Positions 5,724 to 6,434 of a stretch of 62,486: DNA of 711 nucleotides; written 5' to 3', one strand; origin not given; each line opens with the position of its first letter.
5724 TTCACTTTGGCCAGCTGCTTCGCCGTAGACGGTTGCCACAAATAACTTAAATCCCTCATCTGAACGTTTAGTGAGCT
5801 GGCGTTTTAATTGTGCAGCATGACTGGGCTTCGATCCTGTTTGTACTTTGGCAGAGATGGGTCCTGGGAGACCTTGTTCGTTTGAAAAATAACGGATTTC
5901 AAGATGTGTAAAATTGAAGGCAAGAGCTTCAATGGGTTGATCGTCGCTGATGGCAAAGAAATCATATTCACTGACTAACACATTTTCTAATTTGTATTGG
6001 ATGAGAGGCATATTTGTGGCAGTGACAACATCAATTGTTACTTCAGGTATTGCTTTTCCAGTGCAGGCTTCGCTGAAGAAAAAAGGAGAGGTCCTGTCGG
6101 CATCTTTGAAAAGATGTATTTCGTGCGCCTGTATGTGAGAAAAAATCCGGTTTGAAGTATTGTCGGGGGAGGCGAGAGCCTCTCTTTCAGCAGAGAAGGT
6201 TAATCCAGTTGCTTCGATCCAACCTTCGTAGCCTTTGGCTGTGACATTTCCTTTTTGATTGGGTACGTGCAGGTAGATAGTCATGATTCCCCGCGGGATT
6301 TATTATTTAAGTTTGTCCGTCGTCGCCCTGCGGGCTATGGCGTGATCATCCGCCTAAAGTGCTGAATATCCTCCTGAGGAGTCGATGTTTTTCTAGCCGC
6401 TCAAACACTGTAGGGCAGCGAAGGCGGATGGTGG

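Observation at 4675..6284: Orphan 'evolved Hcp': Hcp tube domain fused to a SleB-type cell-wall hydrolase, coupled to a signal-peptide protein, in a Dot/Icm organism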

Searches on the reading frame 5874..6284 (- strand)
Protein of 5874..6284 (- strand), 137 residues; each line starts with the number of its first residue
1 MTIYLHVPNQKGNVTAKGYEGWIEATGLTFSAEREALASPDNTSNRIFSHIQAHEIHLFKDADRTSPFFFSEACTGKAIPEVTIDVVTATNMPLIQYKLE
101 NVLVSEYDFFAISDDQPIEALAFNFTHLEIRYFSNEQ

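Call 58: find_homologous_proteins(query=A4, max_evalue=0.001)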
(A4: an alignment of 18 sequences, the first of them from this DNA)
Query A4 (18 sequences) (137 aa, profile of the alignment): 38 proteins with E <= 0.001 among 734 candidates.
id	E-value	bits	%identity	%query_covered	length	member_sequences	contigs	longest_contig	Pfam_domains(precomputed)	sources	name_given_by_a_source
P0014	2.7e-53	197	35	93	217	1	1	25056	PF05638.19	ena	-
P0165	1.9e-51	191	36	95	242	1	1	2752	PF05638.19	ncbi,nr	ncbi:MAG: type VI secretion system tube protein Hcp [Proteobacteria bacterium]|nr:type VI secretion 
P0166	1.6e-49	185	35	93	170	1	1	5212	PF05638.19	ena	-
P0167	2.4e-48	181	35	95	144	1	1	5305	PF05638.19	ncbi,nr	ncbi:MAG: type VI secretion system tube protein Hcp [Proteobacteria bacterium]|nr:type VI secretion 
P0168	1.4e-46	175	36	88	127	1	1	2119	PF05638.19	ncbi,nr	ncbi:MAG: type VI secretion system tube protein Hcp [Proteobacteria bacterium]|nr:type VI secretion 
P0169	9.1e-41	157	40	96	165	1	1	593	PF05638.19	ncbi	-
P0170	1.3e-31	127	41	96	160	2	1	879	PF05638.19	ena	-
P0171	1.4e-30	124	38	58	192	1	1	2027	PF05638.19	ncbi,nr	ncbi:MAG: type VI secretion system tube protein Hcp, partial [Proteobacteria bacterium]|nr:type VI s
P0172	1.4e-30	124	36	97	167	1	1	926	PF05638.19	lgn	-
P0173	1.6e-30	123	34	97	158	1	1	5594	PF05638.19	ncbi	ncbi:MAG TPA: type VI secretion system tube protein Hcp [Thermoanaerobaculia bacterium]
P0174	3.6e-30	122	30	97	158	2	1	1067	PF05638.19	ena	-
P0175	3.3e-27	113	34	62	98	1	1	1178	PF05638.19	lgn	-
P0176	9.5e-27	111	33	99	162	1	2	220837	PF05638.19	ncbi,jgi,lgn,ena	-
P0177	4.1e-26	109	36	96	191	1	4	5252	PF05638.19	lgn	-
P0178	6.8e-26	108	38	96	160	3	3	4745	PF05638.19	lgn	-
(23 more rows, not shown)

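Call 59: find_encoding_contigs(protein=P0167, flank=6000, max_places=2)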
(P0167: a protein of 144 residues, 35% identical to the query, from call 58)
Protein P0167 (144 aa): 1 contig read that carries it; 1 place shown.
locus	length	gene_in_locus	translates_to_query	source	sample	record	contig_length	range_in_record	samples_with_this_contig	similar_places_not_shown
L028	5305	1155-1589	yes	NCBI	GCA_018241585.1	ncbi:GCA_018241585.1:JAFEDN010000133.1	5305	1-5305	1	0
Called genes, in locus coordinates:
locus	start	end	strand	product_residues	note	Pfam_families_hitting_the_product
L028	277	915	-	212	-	PF11740:KfrA_N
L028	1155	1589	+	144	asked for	PF05638:T6SS_HCP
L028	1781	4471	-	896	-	PF00069:Pkinase, PF07714:PK_Tyr_Ser-Thr, PF00023:Ank (faint), PF12796:Ank_2 (faint), PF13637:Ank_4 (faint)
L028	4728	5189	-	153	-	PF02281:Dimer_Tnp_Tn5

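Call 60: find_encoding_contigs(protein=P0166, flank=6000, max_places=2)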
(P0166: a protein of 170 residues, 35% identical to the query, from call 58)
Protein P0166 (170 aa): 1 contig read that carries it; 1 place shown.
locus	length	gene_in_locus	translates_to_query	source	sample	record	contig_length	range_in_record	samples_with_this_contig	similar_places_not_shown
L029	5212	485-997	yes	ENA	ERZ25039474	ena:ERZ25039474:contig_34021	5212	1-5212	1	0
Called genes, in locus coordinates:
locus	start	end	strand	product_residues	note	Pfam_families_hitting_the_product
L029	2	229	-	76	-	?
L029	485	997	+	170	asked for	PF05638:T6SS_HCP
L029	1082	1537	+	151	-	-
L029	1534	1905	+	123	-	-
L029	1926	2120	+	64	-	-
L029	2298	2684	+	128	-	PF15916:DUF4743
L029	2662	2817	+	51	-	-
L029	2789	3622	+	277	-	PF13495:Phage_int_SAM_4, PF00589:Phage_integrase, PF22823:MrpR_C_cat (weak)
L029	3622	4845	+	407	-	PF14319:Zn_Tnp_IS91, PF04986:Y2_Tnp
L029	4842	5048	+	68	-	-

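Call 61: find_encoding_contigs(protein=P0176, flank=10000, max_places=2)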
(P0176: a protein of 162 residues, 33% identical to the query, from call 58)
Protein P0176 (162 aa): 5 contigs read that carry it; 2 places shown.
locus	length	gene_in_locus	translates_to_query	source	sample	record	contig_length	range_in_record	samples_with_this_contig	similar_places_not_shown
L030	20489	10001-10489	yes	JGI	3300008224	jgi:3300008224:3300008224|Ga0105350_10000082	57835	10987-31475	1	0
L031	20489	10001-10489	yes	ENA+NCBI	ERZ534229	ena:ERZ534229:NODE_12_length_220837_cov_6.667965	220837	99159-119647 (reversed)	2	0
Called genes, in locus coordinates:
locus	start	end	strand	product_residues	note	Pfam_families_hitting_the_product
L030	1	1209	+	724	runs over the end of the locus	PF22111:MtrC-MtrF_N, PF22112:OmcA-like_N, PF02085:Cytochrom_CIII (faint), PF09699:Paired_CXXCH_1 (faint), PF14522:Cytochrome_C7 (faint), PF14537:Cytochrom_c3_2 (faint), PF22113:Mtrc-MtrF_II-IV_dom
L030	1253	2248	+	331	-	PF22113:Mtrc-MtrF_II-IV_dom (faint), PF02085:Cytochrom_CIII (faint), PF14522:Cytochrome_C7 (faint), PF14537:Cytochrom_c3_2 (faint), PF22678:Cytochrom_c_NrfB-like, PF09699:Paired_CXXCH_1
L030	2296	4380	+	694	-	PF11854:MtrB_PioB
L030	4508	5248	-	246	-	PF00702:Hydrolase, PF13419:HAD_2, PF13242:Hydrolase_like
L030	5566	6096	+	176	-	PF00857:Isochorismatase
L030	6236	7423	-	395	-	PF00202:Aminotran_3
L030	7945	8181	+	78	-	-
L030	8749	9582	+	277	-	-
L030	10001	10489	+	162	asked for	PF05638:T6SS_HCP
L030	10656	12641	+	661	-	PF05954:Phage_GPD, PF04717:Phage_base_V, PF22178:Gp5_trimer_C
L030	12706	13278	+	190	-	PF22011:DUF6931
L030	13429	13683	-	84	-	-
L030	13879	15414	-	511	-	PF05591:T6SS_VipA, PF05943:VipB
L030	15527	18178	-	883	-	PF02861:Clp_N, PF13191:AAA_16 (faint), PF00004:AAA, PF17871:AAA_lid_9, PF00004:AAA (weak), PF07724:AAA_2, PF07728:AAA_5, PF10431:ClpB_D2-small, +1 more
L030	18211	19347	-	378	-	PF06996:T6SS_TssG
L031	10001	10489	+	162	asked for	PF05638:T6SS_HCP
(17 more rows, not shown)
